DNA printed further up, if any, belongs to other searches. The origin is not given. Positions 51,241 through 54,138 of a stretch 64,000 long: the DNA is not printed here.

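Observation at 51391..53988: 865-aa cytoplasmic protein: uncharacterised ~470-aa N-terminal module fused to a PHP/CehA-like metallohydrolase, under the regulon operator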

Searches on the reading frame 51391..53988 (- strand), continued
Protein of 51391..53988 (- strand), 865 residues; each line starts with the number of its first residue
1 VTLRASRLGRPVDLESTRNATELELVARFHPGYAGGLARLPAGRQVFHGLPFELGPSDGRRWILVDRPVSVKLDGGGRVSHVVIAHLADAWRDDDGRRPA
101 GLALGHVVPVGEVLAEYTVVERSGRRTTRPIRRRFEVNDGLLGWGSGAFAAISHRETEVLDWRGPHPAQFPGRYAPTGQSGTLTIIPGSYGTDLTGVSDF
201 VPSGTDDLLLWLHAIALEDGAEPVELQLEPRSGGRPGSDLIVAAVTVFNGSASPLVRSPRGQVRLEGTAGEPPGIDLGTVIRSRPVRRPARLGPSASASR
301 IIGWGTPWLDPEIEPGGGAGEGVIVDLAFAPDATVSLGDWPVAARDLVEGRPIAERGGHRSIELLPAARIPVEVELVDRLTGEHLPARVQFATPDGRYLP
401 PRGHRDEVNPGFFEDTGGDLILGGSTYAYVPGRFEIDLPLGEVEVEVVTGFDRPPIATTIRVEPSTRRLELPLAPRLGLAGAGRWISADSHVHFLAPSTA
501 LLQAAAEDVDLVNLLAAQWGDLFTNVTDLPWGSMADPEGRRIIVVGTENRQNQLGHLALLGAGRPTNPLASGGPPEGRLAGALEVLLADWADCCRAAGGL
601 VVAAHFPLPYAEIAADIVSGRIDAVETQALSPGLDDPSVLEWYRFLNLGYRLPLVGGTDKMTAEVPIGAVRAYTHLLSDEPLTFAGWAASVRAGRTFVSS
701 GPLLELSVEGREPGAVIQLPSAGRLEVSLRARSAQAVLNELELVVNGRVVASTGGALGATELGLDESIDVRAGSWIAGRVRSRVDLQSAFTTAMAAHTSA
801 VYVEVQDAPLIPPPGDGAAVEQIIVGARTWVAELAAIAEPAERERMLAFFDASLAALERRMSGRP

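Call 38: get_annotated_region(hit=H1, flank=12000)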
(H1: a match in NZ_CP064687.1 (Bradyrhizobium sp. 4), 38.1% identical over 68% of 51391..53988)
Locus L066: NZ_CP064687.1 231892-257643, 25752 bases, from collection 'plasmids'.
description: Bradyrhizobium sp. 4 plasmid p4_1, complete sequence
organism: Bradyrhizobium sp. 4 (NCBI taxid 2782678)
taxonomy: Bacteria; Pseudomonadota; Alphaproteobacteria; Hyphomicrobiales; Nitrobacteraceae; Bradyrhizobium; Bradyrhizobium sp. 4
host: -; source: Acmispon strigosus,cell culture,root nodule; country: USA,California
typing (MOB-suite, as given by PLSDB): non-mobilizable
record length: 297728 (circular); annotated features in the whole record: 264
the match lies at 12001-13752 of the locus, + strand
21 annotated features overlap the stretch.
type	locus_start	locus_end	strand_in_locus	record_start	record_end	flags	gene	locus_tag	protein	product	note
CDS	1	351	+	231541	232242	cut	-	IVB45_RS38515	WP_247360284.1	ABC transporter ATP-binding protein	-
CDS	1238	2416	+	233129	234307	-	-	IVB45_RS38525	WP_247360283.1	Tm-1-like ATP-binding domain-containing protein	-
CDS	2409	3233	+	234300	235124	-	-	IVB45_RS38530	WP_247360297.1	phosphoenolpyruvate hydrolase family protein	-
CDS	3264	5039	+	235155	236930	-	-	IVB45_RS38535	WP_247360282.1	FAD-dependent oxidoreductase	-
CDS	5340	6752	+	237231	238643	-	pyk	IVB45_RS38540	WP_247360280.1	pyruvate kinase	GO:0006096 - glycolytic process [Evidence IEA]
CDS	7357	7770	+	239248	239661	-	-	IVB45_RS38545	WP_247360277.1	nuclear transport factor 2 family protein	-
CDS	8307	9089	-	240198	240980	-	-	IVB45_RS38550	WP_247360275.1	enoyl-CoA hydratase-related protein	-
CDS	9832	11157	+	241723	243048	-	-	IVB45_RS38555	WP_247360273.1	MFS transporter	GO:0055085 - transmembrane transport [Evidence IEA]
CDS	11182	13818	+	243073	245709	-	-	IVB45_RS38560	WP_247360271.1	CehA/McbA family metallohydrolase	-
CDS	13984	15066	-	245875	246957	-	-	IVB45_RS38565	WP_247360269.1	LacI family DNA-binding transcriptional regulator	-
CDS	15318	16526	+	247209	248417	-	-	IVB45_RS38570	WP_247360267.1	CoA transferase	-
CDS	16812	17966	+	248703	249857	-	-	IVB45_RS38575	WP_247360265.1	glycoside hydrolase family 88 protein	-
CDS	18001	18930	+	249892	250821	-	-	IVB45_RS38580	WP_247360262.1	dihydrodipicolinate synthase family protein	GO:0009436 - glyoxylate catabolic process [Evidence IEA]; GO:0071704 - organic substance metabolic process [Evidence ...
CDS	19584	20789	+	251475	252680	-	-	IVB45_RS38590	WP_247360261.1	MFS transporter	GO:0055085 - transmembrane transport [Evidence IEA]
CDS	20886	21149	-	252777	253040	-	-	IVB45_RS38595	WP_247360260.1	hypothetical protein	-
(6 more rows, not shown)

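Call 39: get_annotated_region(hit=H2, flank=12000)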
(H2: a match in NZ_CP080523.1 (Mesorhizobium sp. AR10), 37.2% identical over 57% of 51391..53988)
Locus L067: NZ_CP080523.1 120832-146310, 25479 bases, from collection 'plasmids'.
description: Mesorhizobium sp. AR10 plasmid pMspAR10a, complete sequence
organism: Mesorhizobium sp. AR10 (NCBI taxid 2865839)
taxonomy: Bacteria; Pseudomonadota; Alphaproteobacteria; Hyphomicrobiales; Phyllobacteriaceae; Mesorhizobium; Mesorhizobium sp. AR10
host: -; source: Astragalus sp.,Cell culture,root nodule; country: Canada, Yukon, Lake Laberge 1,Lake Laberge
typing (MOB-suite, as given by PLSDB): non-mobilizable
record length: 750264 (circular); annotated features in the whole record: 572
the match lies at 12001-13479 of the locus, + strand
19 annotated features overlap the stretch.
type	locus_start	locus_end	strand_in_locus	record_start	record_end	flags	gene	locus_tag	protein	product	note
CDS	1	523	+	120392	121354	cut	-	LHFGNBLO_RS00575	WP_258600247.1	hypothetical protein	-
CDS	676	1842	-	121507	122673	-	-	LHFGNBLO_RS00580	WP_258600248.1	IS30 family transposase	-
CDS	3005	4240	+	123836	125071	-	-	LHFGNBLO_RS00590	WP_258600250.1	FAD-dependent oxidoreductase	-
CDS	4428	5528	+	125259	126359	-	-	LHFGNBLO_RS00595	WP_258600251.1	ABC transporter ATP-binding protein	-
CDS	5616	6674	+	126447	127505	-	-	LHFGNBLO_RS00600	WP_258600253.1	ABC transporter substrate-binding protein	-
CDS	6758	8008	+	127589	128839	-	-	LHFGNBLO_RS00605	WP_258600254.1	ABC transporter permease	GO:0055085 - transmembrane transport [Evidence IEA]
CDS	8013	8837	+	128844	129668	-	-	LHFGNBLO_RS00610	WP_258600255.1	ABC transporter permease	GO:0055085 - transmembrane transport [Evidence IEA]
CDS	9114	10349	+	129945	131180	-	-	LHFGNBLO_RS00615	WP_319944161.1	serine hydrolase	-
CDS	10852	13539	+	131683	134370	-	-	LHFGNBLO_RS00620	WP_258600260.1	CehA/McbA family metallohydrolase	-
CDS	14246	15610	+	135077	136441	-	-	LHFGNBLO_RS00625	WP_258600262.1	glutamine synthetase family protein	GO:0006542 - glutamine biosynthetic process [Evidence IEA]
CDS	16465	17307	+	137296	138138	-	-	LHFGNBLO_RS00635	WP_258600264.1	transporter substrate-binding domain-containing protein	-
CDS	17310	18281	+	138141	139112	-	-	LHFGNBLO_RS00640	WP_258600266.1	proline racemase family protein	-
CDS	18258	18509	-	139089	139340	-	-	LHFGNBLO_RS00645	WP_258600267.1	hypothetical protein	-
CDS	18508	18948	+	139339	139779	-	-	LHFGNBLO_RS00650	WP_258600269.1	amino acid ABC transporter permease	GO:0006865 - amino acid transport [Evidence IEA]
CDS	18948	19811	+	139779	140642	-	-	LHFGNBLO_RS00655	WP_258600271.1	amino acid ABC transporter ATP-binding protein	-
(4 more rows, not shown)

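Call 60: search_protein_families(library=pfam, proteins=[L002:16552-17547:-, L002:17508-18689:-, L002:18431-19444:-, L004:13657-14616:-, L004:14639-15535:-], max_evalue=0.0001)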
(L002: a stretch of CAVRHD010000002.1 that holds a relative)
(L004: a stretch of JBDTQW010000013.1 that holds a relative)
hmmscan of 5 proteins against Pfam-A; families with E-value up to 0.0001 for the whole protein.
L002:16552-17547:- (331 aa): 2 families
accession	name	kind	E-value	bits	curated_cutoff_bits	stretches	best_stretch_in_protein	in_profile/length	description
PF01791.15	DeoC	-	2.4e-19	70.3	23.8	1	58-288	7-227/229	DeoC/LacD family aldolase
PF09863.15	DUF2090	-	2.6e-06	27.2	27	1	42-291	37-277/310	Uncharacterized protein conserved in bacteria (DUF2090)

L002:17508-18689:- (393 aa): 1 family
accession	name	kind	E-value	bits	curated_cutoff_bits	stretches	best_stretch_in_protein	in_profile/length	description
PF04962.18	KduI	-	7.3e-71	239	23.9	1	120-375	15-262/262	KduI/IolB family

L002:18431-19444:- (337 aa): 1 family
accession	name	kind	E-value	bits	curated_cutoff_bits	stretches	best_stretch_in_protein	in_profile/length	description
PF00294.29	PfkB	-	3.3e-32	112.5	25.8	1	14-311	1-300/302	pfkB family carbohydrate kinase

L004:13657-14616:- (319 aa): 3 families
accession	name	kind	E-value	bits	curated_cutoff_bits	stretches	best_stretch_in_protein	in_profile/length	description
PF02779.29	Transket_pyr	-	3.7e-38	131.3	27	1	5-166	5-172/174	Transketolase, pyrimidine binding domain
PF02780.25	Transketolase_C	-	1.2e-26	93.5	25.9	1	179-299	1-124/124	Transketolase, C-terminal domain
PF17147.9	PFOR_II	-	2.3e-05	25.1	27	1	189-262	2-75/102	Pyruvate:ferredoxin oxidoreductase core domain II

L004:14639-15535:- (298 aa): 3 families
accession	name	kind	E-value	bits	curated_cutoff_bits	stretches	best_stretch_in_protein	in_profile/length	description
PF00456.26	Transketolase_N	-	1.7e-48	165.8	22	1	18-293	5-278/334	Transketolase, thiamine diphosphate binding domain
PF13292.11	DXP_synthase_N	-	1.5e-06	28.1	21.2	1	15-171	18-158/274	1-deoxy-D-xylulose-5-phosphate synthase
PF00676.26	E1_dh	-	3.1e-06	26.8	22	1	124-251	101-217/300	Dehydrogenase E1 component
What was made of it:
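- Relatives add iolC, iolB and iolJ to the cluster (call 60).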

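Call 62: find_homologous_proteins(query=L066:11182-13818:+, max_evalue=1e-10)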
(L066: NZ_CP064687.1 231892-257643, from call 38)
Query L066:11182-13818:+ (878 aa): 848 proteins with E <= 1e-10 among 8000 candidates; the best 120 are listed.
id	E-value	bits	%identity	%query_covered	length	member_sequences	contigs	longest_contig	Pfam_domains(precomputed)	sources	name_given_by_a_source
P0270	0.0e+0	1988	99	100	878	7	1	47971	-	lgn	-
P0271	0.0e+0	1758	88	100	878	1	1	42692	-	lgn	-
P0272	0.0e+0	1743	86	100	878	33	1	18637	-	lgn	-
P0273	0.0e+0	1737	87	100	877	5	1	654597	-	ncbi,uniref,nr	ncbi:CehA/McbA family metallohydrolase [Bradyrhizobium yuanmingense]|uniref:CehA/McbA family metallo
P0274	0.0e+0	1734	86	100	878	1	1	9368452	-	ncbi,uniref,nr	ncbi:CehA/McbA family metallohydrolase [Bradyrhizobium sp. CIAT3101]|uniref:CehA/McbA family metallo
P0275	0.0e+0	1714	85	100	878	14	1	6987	-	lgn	-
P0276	0.0e+0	1710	85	100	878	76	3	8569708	-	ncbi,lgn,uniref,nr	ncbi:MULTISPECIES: CehA/McbA family metallohydrolase [unclassified Bradyrhizobium]|uniref:CehA/McbA 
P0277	0.0e+0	1694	84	100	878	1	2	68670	-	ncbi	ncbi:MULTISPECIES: CehA/McbA family metallohydrolase [unclassified Bradyrhizobium]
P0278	0.0e+0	1692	84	100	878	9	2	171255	-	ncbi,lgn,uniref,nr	ncbi:CehA/McbA family metallohydrolase [Bradyrhizobium murdochi]|uniref:CehA/McbA family metallohydr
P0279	0.0e+0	1679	84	100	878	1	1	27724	-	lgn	-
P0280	0.0e+0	1676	84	100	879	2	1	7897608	-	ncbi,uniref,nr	ncbi:CehA/McbA family metallohydrolase [Bradyrhizobium sp. BWA-3-5]|uniref:CehA/McbA family metalloh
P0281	0.0e+0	1499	75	100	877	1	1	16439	-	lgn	-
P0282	0.0e+0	1494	75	100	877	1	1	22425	-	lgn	-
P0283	0.0e+0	1440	71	100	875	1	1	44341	-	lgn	-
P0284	0.0e+0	1438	72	100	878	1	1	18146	-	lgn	-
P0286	0.0e+0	1419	70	100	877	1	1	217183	-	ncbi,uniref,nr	ncbi:CehA/McbA family metallohydrolase [Ensifer sp. BR816]|uniref:CehA/McbA family metallohydrolase 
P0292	0.0e+0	1394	69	100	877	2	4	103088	-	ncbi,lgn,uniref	ncbi:CehA/McbA family metallohydrolase [Variovorax ureilyticus]|uniref:CehA/McbA family metallohydro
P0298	0.0e+0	1337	66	100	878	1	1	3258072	-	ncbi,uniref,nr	ncbi:CehA/McbA family metallohydrolase [Paraburkholderia phenoliruptrix]|uniref:CehA/McbA family met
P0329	0.0e+0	1054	56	100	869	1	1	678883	-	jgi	jgi:hypothetical protein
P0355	0.0e+0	1037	56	99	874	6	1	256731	-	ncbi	ncbi:MAG: CehA/McbA family metallohydrolase [Thermomicrobiales bacterium]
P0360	0.0e+0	1033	56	100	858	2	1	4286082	-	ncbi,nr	ncbi:MAG: CehA/McbA family metallohydrolase [Trueperaceae bacterium]|nr:MAG: CehA/McbA family metall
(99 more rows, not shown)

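Call 63: find_encoding_contigs(protein=P0298, flank=8000, max_places=1)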
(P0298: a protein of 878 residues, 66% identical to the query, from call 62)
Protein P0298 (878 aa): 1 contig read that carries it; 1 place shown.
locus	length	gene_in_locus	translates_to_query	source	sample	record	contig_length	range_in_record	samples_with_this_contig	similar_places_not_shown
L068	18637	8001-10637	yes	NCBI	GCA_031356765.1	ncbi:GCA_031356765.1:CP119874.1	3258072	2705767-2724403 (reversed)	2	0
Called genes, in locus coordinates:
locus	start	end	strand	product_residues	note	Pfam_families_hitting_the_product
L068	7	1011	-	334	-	PF01965:DJ-1_PfpI, PF00165:HTH_AraC (weak), PF12833:HTH_18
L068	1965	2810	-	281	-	PF09339:HTH_IclR, PF01614:IclR_C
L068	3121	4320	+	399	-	PF00497:SBP_bac_3, PF09084:NMT1 (weak)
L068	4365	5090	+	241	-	PF00528:BPD_transp_1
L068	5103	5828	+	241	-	PF00528:BPD_transp_1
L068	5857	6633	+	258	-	PF02463:SMC_N (faint), PF00005:ABC_tran, PF13304:AAA_21 (weak)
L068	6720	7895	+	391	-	PF00266:Aminotran_5, PF01041:DegT_DnrJ_EryC1 (weak)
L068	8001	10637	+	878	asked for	-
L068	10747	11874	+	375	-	PF03824:NicO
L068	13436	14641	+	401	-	PF12323:HTH_OrfB_IS605, PF01385:OrfB_IS605, PF07282:Cas12f1-like_TNB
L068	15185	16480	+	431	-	PF13546:DDE_5, PF01609:DDE_Tnp_1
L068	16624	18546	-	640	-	PF00990:GGDEF, PF00563:EAL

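Call 64: find_encoding_contigs(protein=P0360, flank=8000, max_places=1)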
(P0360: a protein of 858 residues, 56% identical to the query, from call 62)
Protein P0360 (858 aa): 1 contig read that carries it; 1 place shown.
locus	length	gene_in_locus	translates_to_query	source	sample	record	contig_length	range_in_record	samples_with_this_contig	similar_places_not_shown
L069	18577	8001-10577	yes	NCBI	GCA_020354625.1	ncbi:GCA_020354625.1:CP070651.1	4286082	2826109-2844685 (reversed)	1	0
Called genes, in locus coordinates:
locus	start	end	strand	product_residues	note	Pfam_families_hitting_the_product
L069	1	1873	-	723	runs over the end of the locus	PF02922:CBM_48 (weak), PF00128:Alpha-amylase, PF21156:ISOA1-3_C, PF21331:Isoamylase_C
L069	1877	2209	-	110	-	PF01740:STAS, PF13466:STAS_2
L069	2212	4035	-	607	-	PF07944:Beta-AFase-like_GH127_cat (faint), PF07221:GlcNAc_2-epim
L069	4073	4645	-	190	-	PF01965:DJ-1_PfpI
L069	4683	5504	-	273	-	PF17124:ThiJ_like, PF01965:DJ-1_PfpI (weak)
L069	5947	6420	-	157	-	PF07883:Cupin_2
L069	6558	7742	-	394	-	PF03841:SelA, PF00266:Aminotran_5 (weak)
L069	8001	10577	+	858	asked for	-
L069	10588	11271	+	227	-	-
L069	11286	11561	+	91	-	PF01903:CbiX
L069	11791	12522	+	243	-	PF03928:HbpS-like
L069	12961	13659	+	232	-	PF03928:HbpS-like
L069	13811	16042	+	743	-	PF12228:DUF3604 (weak)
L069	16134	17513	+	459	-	PF00202:Aminotran_3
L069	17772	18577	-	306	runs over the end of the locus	PF03069:FmdA_AmdA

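Call 65: find_encoding_contigs(protein=P0355, flank=8000, max_places=1)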
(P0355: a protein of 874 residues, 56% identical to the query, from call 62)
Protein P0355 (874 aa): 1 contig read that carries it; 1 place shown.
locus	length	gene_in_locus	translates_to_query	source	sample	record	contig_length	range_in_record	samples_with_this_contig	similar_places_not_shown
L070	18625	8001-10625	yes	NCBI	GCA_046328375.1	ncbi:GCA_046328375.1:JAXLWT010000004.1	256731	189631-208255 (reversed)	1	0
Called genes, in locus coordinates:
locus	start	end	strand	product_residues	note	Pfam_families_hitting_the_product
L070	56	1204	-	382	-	-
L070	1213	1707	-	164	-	PF12098:DUF3574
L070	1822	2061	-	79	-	-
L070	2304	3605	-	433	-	PF05977:MFS_3, PF07690:MFS_1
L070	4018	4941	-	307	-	-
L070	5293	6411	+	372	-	PF00196:GerE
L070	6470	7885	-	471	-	PF01565:FAD_binding_4, PF08031:BBE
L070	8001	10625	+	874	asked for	-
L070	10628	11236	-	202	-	PF01810:LysE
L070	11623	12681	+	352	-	PF01547:SBP_bac_1, PF13416:SBP_bac_8, PF13343:SBP_bac_6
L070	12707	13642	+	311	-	PF00528:BPD_transp_1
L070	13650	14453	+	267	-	PF00528:BPD_transp_1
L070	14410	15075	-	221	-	PF13022:HTH_Tnp_1_2 (weak), PF00440:TetR_N, PF17932:TetR_C_24 (weak)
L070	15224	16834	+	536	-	PF06609:TRI12, PF07690:MFS_1, PF00083:Sugar_tr, PF07690:MFS_1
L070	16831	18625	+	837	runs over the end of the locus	PF01326:PPDK_N, PF27448:Rph_4th, PF00391:PEP-utilizers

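Call 66: find_encoding_contigs(protein=P0292, flank=8000, max_places=1)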
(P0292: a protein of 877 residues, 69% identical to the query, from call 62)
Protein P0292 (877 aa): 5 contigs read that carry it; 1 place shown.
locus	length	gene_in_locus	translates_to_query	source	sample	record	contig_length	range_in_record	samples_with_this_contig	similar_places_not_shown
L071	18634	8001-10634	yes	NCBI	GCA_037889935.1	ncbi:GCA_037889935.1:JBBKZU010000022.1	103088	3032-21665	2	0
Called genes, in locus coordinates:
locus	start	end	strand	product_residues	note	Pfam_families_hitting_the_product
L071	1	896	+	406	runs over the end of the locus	PF02515:CoA_transf_3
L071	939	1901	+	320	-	PF03401:TctC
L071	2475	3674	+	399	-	PF02515:CoA_transf_3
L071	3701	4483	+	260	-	PF00378:ECH_1, PF16113:ECH_2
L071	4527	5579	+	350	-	PF00356:LacI, PF00532:Peripla_BP_1, PF13407:Peripla_BP_4, PF13377:Peripla_BP_3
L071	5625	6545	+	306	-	PF00701:DHDPS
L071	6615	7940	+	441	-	PF00083:Sugar_tr, PF07690:MFS_1, PF12832:MFS_1_like (faint)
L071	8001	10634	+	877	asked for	-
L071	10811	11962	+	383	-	-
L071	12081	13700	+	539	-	PF01144:CoA_trans, PF16957:Mal_decarbox_Al (weak)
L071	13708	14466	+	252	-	PF00378:ECH_1, PF16113:ECH_2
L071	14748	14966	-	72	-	-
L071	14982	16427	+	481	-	PF00171:Aldedh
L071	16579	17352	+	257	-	PF02621:VitK2_biosynth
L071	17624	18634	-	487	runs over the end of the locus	PF00171:Aldedh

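Call 67: find_encoding_contigs(protein=P0286, flank=8000, max_places=1)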
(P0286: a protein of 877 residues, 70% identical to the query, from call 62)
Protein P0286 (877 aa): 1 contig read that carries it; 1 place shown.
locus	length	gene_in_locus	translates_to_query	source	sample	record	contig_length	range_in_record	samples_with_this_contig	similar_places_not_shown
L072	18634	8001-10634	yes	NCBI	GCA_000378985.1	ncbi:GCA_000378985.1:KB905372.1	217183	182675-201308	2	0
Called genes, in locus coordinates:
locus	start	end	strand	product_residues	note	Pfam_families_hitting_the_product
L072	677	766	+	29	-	-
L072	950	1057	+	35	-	-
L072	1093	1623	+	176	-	PF00497:SBP_bac_3 (weak), PF13531:SBP_bac_11 (faint)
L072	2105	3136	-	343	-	PF01548:DEDD_Tnp_IS110, PF02371:Transposase_20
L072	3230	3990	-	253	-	PF13340:DUF4096, PF01609:DDE_Tnp_1, PF13612:DDE_Tnp_1_3, PF13586:DDE_Tnp_1_2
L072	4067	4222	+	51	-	-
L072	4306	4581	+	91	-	PF00144:Beta-lactamase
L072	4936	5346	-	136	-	PF00285:Citrate_synt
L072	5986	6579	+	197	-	PF04955:HupE_UreJ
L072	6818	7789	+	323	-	PF16881:LIAS_N, PF04055:Radical_SAM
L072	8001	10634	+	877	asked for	-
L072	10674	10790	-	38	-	-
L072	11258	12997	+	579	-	PF02129:Peptidase_S15, PF08530:PepX_C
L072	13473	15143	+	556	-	PF00496:SBP_bac_5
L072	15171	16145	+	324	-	PF19300:BPD_transp_1_N, PF00528:BPD_transp_1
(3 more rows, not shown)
